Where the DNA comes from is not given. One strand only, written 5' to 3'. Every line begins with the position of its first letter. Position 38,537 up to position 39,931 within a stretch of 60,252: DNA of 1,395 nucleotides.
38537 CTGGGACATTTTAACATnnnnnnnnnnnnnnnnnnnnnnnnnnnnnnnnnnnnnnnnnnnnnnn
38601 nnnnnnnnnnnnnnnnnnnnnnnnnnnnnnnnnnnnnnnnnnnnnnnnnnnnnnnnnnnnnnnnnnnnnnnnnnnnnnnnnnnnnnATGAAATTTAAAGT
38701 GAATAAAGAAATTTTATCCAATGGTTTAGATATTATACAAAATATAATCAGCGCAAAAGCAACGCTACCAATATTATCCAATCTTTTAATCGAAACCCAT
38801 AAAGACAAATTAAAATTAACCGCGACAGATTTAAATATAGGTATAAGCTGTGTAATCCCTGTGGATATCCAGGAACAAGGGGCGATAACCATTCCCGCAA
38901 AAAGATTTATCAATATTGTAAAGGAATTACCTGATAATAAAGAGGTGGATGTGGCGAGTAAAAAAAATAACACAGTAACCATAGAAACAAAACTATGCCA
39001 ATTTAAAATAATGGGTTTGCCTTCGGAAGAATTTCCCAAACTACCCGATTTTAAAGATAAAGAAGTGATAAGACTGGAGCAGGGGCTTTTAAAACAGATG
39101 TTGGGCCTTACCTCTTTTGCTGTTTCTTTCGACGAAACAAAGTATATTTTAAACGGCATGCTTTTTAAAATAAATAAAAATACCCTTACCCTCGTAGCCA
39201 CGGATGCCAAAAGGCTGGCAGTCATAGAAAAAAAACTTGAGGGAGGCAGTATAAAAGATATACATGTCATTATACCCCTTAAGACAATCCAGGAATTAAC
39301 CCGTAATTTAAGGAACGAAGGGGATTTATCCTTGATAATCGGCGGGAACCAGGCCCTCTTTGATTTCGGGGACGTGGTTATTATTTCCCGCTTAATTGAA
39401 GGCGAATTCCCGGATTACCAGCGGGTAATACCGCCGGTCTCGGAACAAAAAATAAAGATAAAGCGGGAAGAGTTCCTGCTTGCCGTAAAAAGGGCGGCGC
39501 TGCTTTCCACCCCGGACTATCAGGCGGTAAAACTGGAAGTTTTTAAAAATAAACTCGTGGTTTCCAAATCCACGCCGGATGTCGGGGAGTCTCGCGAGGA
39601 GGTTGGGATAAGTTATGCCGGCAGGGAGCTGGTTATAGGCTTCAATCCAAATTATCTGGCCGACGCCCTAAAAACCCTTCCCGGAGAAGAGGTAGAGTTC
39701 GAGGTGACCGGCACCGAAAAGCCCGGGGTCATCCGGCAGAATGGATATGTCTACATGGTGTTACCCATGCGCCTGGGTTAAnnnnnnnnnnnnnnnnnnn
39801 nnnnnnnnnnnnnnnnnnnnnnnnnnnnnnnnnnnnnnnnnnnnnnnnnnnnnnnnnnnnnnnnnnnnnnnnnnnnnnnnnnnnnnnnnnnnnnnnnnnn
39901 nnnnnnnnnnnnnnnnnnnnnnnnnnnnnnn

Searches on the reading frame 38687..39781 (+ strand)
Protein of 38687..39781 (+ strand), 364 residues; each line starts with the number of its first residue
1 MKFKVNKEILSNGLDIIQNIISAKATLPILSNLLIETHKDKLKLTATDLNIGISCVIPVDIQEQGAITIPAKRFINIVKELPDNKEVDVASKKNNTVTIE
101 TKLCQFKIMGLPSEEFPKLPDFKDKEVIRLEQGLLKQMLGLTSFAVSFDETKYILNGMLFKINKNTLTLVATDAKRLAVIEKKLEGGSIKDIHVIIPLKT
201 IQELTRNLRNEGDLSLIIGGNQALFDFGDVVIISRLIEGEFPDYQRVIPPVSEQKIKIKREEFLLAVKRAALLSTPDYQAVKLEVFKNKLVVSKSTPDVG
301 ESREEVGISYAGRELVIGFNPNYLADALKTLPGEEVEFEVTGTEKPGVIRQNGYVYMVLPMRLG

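Call 68: search_protein_families(library=pfam, proteins=[window:38687-39781:+], max_evalue=0.00001)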
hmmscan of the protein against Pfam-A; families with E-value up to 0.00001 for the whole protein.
window:38687-39781:+ (364 aa): 3 families
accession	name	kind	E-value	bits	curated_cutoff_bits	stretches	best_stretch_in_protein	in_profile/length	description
PF02767.21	DNA_pol3_beta_2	-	1.3e-36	125.9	27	1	130-243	2-116/116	DNA polymerase III beta subunit, central domain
PF00712.24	DNA_pol3_beta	-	1.7e-35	122.2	24.4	1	1-120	1-120/120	DNA polymerase III beta subunit, N-terminal domain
PF02768.20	DNA_pol3_beta_3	-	4.7e-25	88.2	27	1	246-353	2-109/121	DNA polymerase III beta subunit, C-terminal domain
